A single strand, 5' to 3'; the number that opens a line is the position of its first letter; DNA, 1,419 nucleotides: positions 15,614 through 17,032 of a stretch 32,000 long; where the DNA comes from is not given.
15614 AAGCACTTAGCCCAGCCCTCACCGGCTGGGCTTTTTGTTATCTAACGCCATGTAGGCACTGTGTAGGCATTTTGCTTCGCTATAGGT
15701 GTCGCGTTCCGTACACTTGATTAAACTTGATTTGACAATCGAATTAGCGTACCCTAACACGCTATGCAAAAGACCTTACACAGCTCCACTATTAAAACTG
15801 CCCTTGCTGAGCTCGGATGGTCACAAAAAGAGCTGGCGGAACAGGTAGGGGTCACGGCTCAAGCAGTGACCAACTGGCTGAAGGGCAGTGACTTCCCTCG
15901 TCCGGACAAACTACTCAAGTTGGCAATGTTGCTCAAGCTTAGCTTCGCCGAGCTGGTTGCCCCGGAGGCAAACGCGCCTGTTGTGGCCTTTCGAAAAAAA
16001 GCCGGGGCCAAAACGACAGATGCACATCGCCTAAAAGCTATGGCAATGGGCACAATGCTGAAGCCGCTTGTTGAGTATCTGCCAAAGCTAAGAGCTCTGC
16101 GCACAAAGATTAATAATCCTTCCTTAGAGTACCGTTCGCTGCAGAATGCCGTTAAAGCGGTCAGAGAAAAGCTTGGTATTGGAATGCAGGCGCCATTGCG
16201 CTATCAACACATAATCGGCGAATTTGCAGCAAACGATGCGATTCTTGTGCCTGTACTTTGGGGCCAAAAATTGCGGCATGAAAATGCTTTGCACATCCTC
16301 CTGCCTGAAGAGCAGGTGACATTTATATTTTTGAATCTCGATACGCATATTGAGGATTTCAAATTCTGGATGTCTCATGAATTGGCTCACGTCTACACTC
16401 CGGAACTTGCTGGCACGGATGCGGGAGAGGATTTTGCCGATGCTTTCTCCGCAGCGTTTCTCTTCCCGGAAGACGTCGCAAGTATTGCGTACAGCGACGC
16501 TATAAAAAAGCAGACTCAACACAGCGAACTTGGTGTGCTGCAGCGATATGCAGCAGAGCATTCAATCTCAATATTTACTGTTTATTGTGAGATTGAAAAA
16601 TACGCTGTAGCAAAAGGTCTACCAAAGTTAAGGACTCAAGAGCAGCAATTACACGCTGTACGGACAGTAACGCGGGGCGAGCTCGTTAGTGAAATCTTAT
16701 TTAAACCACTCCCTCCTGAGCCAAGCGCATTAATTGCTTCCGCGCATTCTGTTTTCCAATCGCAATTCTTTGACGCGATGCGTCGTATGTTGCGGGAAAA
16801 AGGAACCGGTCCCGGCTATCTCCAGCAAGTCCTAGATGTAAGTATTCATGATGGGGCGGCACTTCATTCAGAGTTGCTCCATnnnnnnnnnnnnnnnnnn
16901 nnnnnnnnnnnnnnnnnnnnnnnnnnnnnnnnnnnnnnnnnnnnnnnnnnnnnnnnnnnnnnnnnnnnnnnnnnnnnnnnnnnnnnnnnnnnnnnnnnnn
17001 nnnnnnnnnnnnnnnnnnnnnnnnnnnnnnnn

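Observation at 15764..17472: Single-chain XRE-HTH/ImmA-type metallopeptidase translationally coupled to a PIN nuclease: candidate protease-gated toxin or defence module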

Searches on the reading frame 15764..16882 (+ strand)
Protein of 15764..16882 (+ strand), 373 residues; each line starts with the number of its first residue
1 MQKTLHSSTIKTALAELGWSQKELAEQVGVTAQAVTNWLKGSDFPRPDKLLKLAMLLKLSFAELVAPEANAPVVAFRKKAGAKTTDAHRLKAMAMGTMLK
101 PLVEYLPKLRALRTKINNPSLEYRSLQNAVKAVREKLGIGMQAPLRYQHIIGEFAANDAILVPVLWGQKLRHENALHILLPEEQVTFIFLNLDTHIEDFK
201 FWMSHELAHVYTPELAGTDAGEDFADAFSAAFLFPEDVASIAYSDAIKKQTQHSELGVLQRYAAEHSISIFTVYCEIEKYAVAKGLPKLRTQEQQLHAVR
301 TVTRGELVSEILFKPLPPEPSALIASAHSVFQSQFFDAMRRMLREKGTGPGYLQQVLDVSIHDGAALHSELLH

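Call 4: search_protein_families(library=pfam, proteins=[window:15764-16882:+], max_evalue=1)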
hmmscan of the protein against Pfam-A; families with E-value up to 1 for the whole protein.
window:15764-16882:+ (373 aa): 17 families
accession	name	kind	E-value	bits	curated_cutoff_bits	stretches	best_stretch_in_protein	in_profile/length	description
PF01381.28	HTH_3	-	7e-12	45.6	23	1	10-64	1-55/55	Helix-turn-helix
PF13560.12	HTH_31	-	2.6e-06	28.1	27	1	16-63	12-60/64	Helix-turn-helix domain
PF12844.13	HTH_19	-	7.7e-06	26.2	30.2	1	10-60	4-54/64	Helix-turn-helix domain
PF13443.12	HTH_26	-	1.9e-05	25.2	22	1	10-67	2-60/63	Cro/C1-type HTH DNA-binding domain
PF06114.19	Peptidase_M78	-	4.8e-05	23.6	22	1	184-252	27-105/123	IrrE N-terminal-like domain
PF15943.11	YdaS_toxin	-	5.6e-05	23.3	30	1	10-41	1-31/65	Bacterial toxin YdaS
PF13384.12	HTH_23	-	0.00045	20.4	24.6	1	13-40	13-39/50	Homeodomain-like domain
PF14247.12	DUF4344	-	0.0022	18.2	29.6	1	196-273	90-173/220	Putative metallopeptidase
PF07022.19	Phage_CI_repr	-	0.0038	18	22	1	19-65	12-58/65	Bacteriophage CI repressor helix-turn-helix domain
PF17762.8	HTH_ParB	-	0.013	16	22.6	1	9-39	11-41/102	ParB HTH domain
PF08281.18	Sigma70_r4_2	-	0.026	14.6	25.7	1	17-39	25-47/54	Sigma-70, region 4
PF14549.12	P22_Cro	-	0.032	14.4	30.2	1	14-46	6-35/60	DNA-binding transcriptional regulator Cro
PF13744.12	HTH_37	-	0.033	14.4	27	1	3-41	16-54/80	Helix-turn-helix domain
PF13518.12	HTH_28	-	0.063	13.8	25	1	18-40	12-34/52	Helix-turn-helix domain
PF18232.7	Chalcone_N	-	0.075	13.9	25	1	238-290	4-54/102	Chalcone isomerase N-terminal domain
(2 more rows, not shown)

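Call 5: search_protein_families(library=padloc, proteins=[window:15764-16882:+], max_evalue=1)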
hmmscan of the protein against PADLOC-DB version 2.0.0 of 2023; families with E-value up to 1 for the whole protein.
window:15764-16882:+ (373 aa): 22 families
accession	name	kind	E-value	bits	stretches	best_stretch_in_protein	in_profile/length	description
PDLC03949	RmrA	-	1.3e-16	58.4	1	6-237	3-229/363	-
PDLC03946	RmrA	-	1.8e-10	38.1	1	17-239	14-233/357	-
PDLC03948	RmrA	-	3.6e-09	34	1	10-237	13-254/397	-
PDLC03943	RmrA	-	3.8e-09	34.1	1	19-256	16-251/370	-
PDLC03953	RmrA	-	8.6e-09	33.1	2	6-145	6-149/373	-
PDLC03947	RmrA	-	1.4e-08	32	1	3-238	9-256/383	-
PDLC03952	RmrA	-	1.6e-08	31.8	1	4-210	21-231/395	-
PDLC03955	RmrA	-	3.1e-08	31.2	1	18-237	33-254/371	-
PDLC03944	RmrA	-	1.8e-07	28.6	1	6-238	7-247/384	-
PDLC03951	RmrA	-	4e-07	27.3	1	12-238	15-251/400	-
PDLC03945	RmrA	-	1.2e-06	25.9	1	18-252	15-268/394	-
PDLC03954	RmrA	-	1.8e-05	21.9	1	5-142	10-157/380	-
PDLC04142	capH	-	2e-05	23.6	1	3-93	4-94/103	capH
PDLC03956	RmrA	-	2.9e-05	21.3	1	20-91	24-96/399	-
PDLC04775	PDC-M69A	-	9.9e-05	20.8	1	9-70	11-72/113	-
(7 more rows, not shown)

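Call 7: search_protein_families(library=ncbifam, proteins=[window:15764-16882:+], max_evalue=1)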
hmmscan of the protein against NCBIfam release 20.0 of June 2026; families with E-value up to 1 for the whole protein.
window:15764-16882:+ (373 aa): 15 families
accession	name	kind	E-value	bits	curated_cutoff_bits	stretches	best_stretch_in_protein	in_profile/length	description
NF041951.1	phage_RstR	subfamily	2.1e-07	31.2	80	1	10-70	7-67/108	RstR family transcriptional repressor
NF052239.1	antitox_spr1629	equivalog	3.3e-06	26.5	335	1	18-244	15-261/377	spr1629 family repressor/antitoxin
TIGR03070.1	couple_hipB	subfamily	2.5e-05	24.2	71.65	1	8-57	5-54/58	type II toxin-antitoxin system Y4mF family antitoxin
NF007257.0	PRK09706.1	subfamily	8.9e-05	22.3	101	1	7-81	7-82/135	transcriptional repressor DicA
NF046037.1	carphisopro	domain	0.0012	19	38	1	11-55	2-47/54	carph-isopro domain-containing protein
TIGR00270.2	TIGR00270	equivalog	0.0015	18.4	110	1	8-66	78-136/159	multiprotein bridging factor aMBF1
NF047542.1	telomere_Tap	equivalog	0.004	15.9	600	1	16-77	28-89/695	telomere-associated protein Tap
NF047948.1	male_kill_WMK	equivalog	0.0078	15.7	300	1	18-68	175-225/300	WO male-killing family protein Wmk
TIGR03830.1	CxxCG_CxxCG_HTH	subfamily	0.01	15.7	61.8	1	4-53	64-115/127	type II TA system antitoxin MqsA family protein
NF033577.2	transpos_IS481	equivalog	0.012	15.2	224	1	15-79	10-73/284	IS481 family transposase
NF033545.0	transpos_IS630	equivalog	0.016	14.7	100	1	13-40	7-34/299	IS630 family transposase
NF007408.0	PRK09943.1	equivalog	0.023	14.2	211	1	15-71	17-75/185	HTH-type transcriptional regulator PuuR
TIGR03879.1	near_KaiC_dom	domain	0.041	14.4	65.1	1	16-43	33-60/91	probable regulatory domain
TIGR02607.1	antidote_HigA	equivalog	0.05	13.4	47.7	1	11-58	13-60/81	HigA family addiction module antitoxin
NF033546.1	transpos_IS21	equivalog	0.055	13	160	1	15-155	5-118/294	IS21 family transposase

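Call 8: search_protein_families(library=phrogs, proteins=[window:15764-16882:+], max_evalue=0.1)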
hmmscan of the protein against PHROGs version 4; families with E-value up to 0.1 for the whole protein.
window:15764-16882:+ (373 aa): 42 families (the best 25 are shown)
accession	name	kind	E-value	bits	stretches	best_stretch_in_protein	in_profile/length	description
phrog_2439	-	transcription regulation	2.3e-21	77.1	1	3-240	5-246/367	transcriptional regulator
phrog_3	-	transcription regulation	1.6e-11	45.6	1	2-146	85-214/430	transcriptional repressor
phrog_8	-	transcription regulation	2.7e-10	41.2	1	10-64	81-135/346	transcriptional regulator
phrog_4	-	transcription regulation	2.2e-09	37.8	1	9-65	140-192/400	transcriptional repressor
phrog_4779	-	transcription regulation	6.2e-09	37.3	1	7-43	4-40/98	transcriptional regulator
phrog_2328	-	transcription regulation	7.1e-09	36.5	1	10-65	20-75/128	transcriptional repressor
phrog_2967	-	transcription regulation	6.1e-07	30.2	1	7-69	12-74/225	transcriptional regulator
phrog_35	-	transcription regulation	6.8e-05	24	1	9-60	77-129/181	transcriptional repressor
phrog_1373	-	transcription regulation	6.9e-05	23.9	1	10-67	68-125/166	transcriptional regulator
phrog_2104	-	unknown function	8e-05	23.8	1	4-58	38-92/103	-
phrog_1468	-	transcription regulation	8.2e-05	23.2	1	9-41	11-43/67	transcriptional repressor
phrog_7061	-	DNA, RNA and nucleotide metabolism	0.00014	23.3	1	17-40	43-66/70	HTH DNA binding protein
phrog_7241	-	transcription regulation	0.00016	22.7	1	9-65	65-121/122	transcriptional regulator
phrog_638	-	transcription regulation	0.00027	21.8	1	20-63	19-61/145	transcriptional regulator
phrog_23106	-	unknown function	0.00049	21.1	1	10-54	21-65/102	-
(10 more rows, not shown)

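Call 30: find_homologous_proteins(query=window:15764-16882:+, max_evalue=0.001)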
Query window:15764-16882:+ (373 aa): 1307 proteins with E <= 0.001 among 6731 candidates; the best 120 are listed.
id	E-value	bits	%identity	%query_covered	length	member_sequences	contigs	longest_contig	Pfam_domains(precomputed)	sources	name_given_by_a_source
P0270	6.1e-243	823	100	100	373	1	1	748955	PF12844.14,PF01381.29,PF13560.13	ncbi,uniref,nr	ncbi:helix-turn-helix domain-containing protein [Pseudoduganella sp. FT55W]|uniref:Helix-turn-helix 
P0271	3.4e-212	722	86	100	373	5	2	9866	PF01381.29,PF06114.20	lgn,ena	-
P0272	9.5e-210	714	85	100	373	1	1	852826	PF12844.14,PF01381.29,PF06114.20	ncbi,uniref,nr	ncbi:ImmA/IrrE family metallo-endopeptidase [Undibacterium terreum]|uniref:DNA-binding protein n=1 T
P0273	8.1e-208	708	84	100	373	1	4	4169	PF01381.29,PF13443.13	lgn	-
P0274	8.1e-205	698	84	100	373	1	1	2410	PF01381.29,PF06114.20,PF13560.13,PF13443.13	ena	-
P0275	9.8e-182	622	74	100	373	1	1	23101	PF12844.14,PF01381.29,PF06114.20,PF13560.13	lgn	-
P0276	2.2e-181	621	72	100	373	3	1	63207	PF12844.14,PF01381.29,PF13560.13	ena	-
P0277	1.5e-179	615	69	100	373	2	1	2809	PF12844.14,PF01381.29,PF07022.20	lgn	-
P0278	4.4e-178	610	72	100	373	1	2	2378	PF01381.29,PF13443.13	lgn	-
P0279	6.4e-177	606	73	100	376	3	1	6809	PF01381.29,PF06114.20,PF13560.13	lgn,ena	-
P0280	2.6e-176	604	71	100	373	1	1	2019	PF12844.14,PF01381.29,PF06114.20,PF13560.13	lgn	-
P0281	6.7e-176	603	69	100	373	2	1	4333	PF12844.14,PF01381.29,PF06114.20,PF13560.13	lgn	-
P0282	1.5e-175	602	71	100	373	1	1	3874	PF01381.29,PF13443.13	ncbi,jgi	jgi:transcriptional regulator with XRE-family HTH domain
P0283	3.6e-174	597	72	100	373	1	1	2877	PF01381.29,PF13443.13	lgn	-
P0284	4.9e-173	593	71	100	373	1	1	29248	PF01381.29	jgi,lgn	jgi:transcriptional regulator with XRE-family HTH domain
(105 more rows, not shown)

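Call 50: predict_structure(alignment_id=A3)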
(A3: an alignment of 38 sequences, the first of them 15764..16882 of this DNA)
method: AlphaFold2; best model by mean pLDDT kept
length: 373 residues; sequences in the alignment: 38
mean_pLDDT: 89.4   pTM: 0.80
mean pLDDT of the five models: 89.4, 87.8, 85.0, 83.6, 81.8
residues with pLDDT >= 90: 239; 70-90: 113; 50-70: 20; < 50: 1
segments of 3 or more residues with pLDDT < 50: none
pLDDT, mean of each block of 10 residues (from residue 1): 77 91 92 89 86 89 75 79 73 90 87 82 96 93 93 91 76 82 90 91 94 89 95 97 97 95 95 97 96 89 88 89 94 95 91 90 94 94
secondary structure, 60 per line:
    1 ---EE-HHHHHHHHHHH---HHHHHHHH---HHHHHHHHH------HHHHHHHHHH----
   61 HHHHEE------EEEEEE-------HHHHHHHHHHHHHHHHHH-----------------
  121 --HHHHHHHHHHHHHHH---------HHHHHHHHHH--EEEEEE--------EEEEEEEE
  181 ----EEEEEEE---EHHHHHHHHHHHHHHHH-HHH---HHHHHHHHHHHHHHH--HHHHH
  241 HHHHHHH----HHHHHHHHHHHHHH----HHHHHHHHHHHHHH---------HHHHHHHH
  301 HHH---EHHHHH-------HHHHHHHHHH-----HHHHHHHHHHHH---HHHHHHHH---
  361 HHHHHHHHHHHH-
elements in order: H7-17 H21-28 H32-40 H47-56 H61-64 E73-78 H86-103 H123-137 H147-156 E159-164 E173-180 E185-191 H196-211 H219-233 H236-247 H252-265 H270-283 H293-303 H308-312 H320-329 H335-346 H350-357 H361-372

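Call 53: search_solved_structures(query=A3, max_evalue=0.1, show_alignments=3)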
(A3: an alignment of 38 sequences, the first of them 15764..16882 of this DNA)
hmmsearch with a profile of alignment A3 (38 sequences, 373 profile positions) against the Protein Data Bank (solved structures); distinct sequences matched with E-value up to 0.1: 22.
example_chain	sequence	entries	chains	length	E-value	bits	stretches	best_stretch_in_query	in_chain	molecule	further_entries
2kpj_A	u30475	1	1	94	5.1e-07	32.4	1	2-69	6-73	SOS-response transcriptional repressor, LexA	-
3op9_A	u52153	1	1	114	6.9e-05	25.4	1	8-70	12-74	Pli0006 protein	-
7t8i_A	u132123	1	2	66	0.00014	24.3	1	8-64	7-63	Phage element (ICEBs1)transcriptional regulator (Xre family)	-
3bs3_A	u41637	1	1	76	0.002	20.6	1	4-67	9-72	Putative DNA-binding protein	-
4yg4_A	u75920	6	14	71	0.0028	20.1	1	8-61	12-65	Antitoxin HipB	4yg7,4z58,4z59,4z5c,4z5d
2wiu_B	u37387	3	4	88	0.0029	20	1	8-62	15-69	HTH-TYPE TRANSCRIPTIONAL REGULATOR HIPB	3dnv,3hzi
4yg1_A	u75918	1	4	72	0.0031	20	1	8-61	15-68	Antitoxin HipB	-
5k98_B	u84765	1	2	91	0.0032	19.9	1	8-62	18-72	Antitoxin HipB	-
4z5h_A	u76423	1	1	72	0.0037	19.7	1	8-61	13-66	Antitoxin HipB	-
1x57_A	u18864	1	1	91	0.0083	18.5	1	8-60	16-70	Endothelial differentiation-related factor 1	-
8tac_A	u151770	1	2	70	0.011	18.1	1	8-57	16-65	DBP48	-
1per_L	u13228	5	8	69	0.015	17.7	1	7-71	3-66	PROTEIN (434 REPRESSOR) | 434 REPRESSOR | REPRESSOR PROTEIN CI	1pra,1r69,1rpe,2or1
9b0q_CH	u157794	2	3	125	0.017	17.5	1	8-60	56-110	Endothelial differentiation-related factor 1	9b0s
9p73_CH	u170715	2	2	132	0.018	17.4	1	8-60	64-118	Endothelial differentiation-related factor 1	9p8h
2r63_A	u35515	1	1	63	0.019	17.4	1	7-64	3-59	REPRESSOR PROTEIN FROM BACTERIOPHAGE 434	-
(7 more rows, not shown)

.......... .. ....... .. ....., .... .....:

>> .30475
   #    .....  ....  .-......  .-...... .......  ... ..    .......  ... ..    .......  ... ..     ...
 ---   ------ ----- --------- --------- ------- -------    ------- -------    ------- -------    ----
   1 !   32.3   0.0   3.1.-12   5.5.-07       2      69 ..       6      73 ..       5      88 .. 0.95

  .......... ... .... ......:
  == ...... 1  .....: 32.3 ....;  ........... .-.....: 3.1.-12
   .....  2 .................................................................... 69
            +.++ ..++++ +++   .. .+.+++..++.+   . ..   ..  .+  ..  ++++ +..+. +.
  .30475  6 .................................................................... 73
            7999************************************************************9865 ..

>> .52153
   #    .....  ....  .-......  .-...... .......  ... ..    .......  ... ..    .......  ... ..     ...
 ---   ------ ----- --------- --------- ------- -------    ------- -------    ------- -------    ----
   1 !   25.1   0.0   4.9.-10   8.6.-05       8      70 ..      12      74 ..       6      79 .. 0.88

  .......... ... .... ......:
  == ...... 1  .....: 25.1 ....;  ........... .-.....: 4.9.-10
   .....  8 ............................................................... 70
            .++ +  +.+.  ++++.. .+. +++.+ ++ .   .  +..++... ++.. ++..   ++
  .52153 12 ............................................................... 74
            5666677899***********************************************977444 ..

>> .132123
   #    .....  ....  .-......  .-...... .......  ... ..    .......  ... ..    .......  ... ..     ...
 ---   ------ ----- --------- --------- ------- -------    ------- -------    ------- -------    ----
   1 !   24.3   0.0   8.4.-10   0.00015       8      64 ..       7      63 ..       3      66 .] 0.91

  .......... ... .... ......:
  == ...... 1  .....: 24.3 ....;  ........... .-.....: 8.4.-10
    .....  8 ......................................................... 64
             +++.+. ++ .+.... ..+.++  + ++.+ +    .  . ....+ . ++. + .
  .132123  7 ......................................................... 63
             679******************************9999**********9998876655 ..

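Call 54: fold_search(model_id=the predicted structure, library=pdb)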
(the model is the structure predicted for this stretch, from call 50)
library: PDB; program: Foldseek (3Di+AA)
matches with E <= 10: 706; with E <= 0.001: 1
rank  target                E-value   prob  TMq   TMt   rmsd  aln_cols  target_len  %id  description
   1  3u3w_A                4.8e-04  0.99  0.20  0.25  21.8       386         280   13  Crystal Structure of Bacillus thuringiensis PlcR in complex with the peptide PapR7 and DNA (released 2013-01-09)
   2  3dti                  2.8e-03  1.00  0.29  0.42   5.1       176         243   15  Crystal structure of the IRRE protein, a central regulator of DNA damage repair in deinococcaceae (released 2009-02-10)
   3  3dte                  3.9e-03  1.00  0.27  0.38   6.2       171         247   18  Crystal structure of the IRRE protein, a central regulator of DNA damage repair in deinococcaceae (released 2009-02-10)
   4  5jub_B                1.2e-02  0.63  0.17  0.20  23.0       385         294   12  Crystal structure of ComR from S.thermophilus in complex with DNA and its signalling peptide ComS. (released 2016-10-26)
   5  6qer_A                1.2e-02  0.57  0.15  0.18  23.4       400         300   11  Apo Form Of ComR From S. Thermophilus in space group C2 (released 2019-02-20)
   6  9k3w_B                1.7e-02  1.00  0.16  0.86   1.8        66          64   26  Crystal structure of putative transcription regulator (dr_2454) from Deinococcus radiodurans (released 2025-10-22)
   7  3bs3                  1.9e-02  1.00  0.15  0.80   2.0        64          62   30  Crystal structure of a putative DNA-binding protein from Bacteroides fragilis (released 2008-01-15)
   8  8tac_A                2.3e-02  1.00  0.14  0.71   1.4        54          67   31  Designed DNA binding protein (released 2024-08-28)
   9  8ezt_B                2.3e-02  1.00  0.14  0.66   1.7        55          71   29  Crystal structure of HipB(Lp) from Legionella pneumophila (released 2023-09-27)
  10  6hua_A                2.3e-02  0.54  0.18  0.21  24.2       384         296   11  the competence regulator ComR from Streptococcus vestibularis in complex with its cognate signaling peptide XIP (released 2019-10-23)
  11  6qer_C                2.3e-02  0.44  0.15  0.18  22.2       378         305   14  Apo Form Of ComR From S. Thermophilus in space group C2 (released 2019-02-20)
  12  9k3w_A                2.4e-02  1.00  0.15  0.83   1.1        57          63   26  Crystal structure of putative transcription regulator (dr_2454) from Deinococcus radiodurans (released 2025-10-22)
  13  5fd4_A                2.5e-02  0.41  0.15  0.18  25.1       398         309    8  Crystal Structure of ComR from Streptococcus suis (released 2016-11-02)
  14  6hu8                  2.6e-02  0.47  0.15  0.19  24.4       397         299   10  Apo form of the competence regulator ComR from Streptococcus vestibularis (released 2019-10-23)
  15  5juf                  2.6e-02  0.41  0.15  0.18  23.5       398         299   12  Crystal structure of the apo form of ComR from S. thermophilus. (released 2016-10-26)
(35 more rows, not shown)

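Call 90: fold_search(model_id=the predicted structure, library=viral)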
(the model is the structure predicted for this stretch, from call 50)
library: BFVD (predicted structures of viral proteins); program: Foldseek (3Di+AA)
matches with E <= 10: 1269; with E <= 0.001: 2
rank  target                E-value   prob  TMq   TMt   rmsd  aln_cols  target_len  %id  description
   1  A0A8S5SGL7            4.2e-04  0.98  0.16  0.19  23.9       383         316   13  Repressor protein CI [Siphoviridae sp. ctzyE57]
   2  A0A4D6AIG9            6.5e-04  1.00  0.32  0.45   8.9       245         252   13  (no name in the UniProt tables at hand)
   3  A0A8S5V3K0            2.4e-03  1.00  0.26  0.62   4.4       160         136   16  IrrE protein [Myoviridae sp. ctk6V34]
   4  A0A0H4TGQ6            2.7e-03  1.00  0.17  0.81   1.7        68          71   22  (no name in the UniProt tables at hand)
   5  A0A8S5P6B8            3.6e-03  1.00  0.16  0.70   2.7        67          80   34  Helix-turn-helix domain protein [Siphoviridae sp. ctTwu10]
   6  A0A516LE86            3.8e-03  1.00  0.18  0.82   1.2        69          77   19  (no name in the UniProt tables at hand)
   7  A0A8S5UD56            4.0e-03  1.00  0.16  0.58   9.5        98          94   21  Helix-turn-helix domain protein [Siphoviridae sp. ctkhg5]
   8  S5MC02                4.6e-03  0.66  0.15  0.13  23.5       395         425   12  (no name in the UniProt tables at hand)
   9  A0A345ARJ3            5.6e-03  1.00  0.15  0.76   3.4        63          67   28  Helix-turn-helix domain Cro/C1-type transcriptional regulator [Paenibacillus phage Wanderer]
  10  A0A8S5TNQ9            5.6e-03  1.00  0.17  0.29  11.8        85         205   16  Cro/C1-type HTH DNA-binding domain protein [Myoviridae sp. cted82]
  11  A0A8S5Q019            5.6e-03  1.00  0.15  0.43  12.1       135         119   19  Cro/C1-type HTH DNA-binding domain protein [Siphoviridae sp. ctMOb8]
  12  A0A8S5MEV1            5.6e-03  1.00  0.14  0.43  15.8       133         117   18  Helix-turn-helix domain protein [Siphoviridae sp. ctS1E53]
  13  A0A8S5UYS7            6.2e-03  1.00  0.16  0.35  16.5       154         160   16  Repressor protein CI [Siphoviridae sp. ctkKt3]
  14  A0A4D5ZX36            6.2e-03  0.99  0.19  0.31  23.3       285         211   13  (no name in the UniProt tables at hand)
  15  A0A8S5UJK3            6.8e-03  1.00  0.17  0.70   1.7        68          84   22  Putative transcriptional regulator [Siphoviridae sp. ctvph17]
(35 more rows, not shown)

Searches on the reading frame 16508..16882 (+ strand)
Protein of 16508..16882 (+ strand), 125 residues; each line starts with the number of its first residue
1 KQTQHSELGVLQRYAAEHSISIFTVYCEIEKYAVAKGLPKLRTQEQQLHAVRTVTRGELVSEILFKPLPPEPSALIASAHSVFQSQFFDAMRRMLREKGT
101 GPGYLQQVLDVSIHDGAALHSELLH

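Call 55: find_homologous_proteins(query=window:16508-16882:+, max_evalue=0.001)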
Query seq(125 aa) (125 aa): 4 proteins with E <= 0.001 among 8 candidates.
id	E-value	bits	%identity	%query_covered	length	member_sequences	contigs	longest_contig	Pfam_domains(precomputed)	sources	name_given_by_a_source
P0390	2.9e-38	149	55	94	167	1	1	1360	-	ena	-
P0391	4.6e-36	141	56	99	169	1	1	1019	-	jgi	-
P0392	4.8e-21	93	57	66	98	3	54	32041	-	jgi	-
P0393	7.4e-20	89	60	56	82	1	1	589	-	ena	-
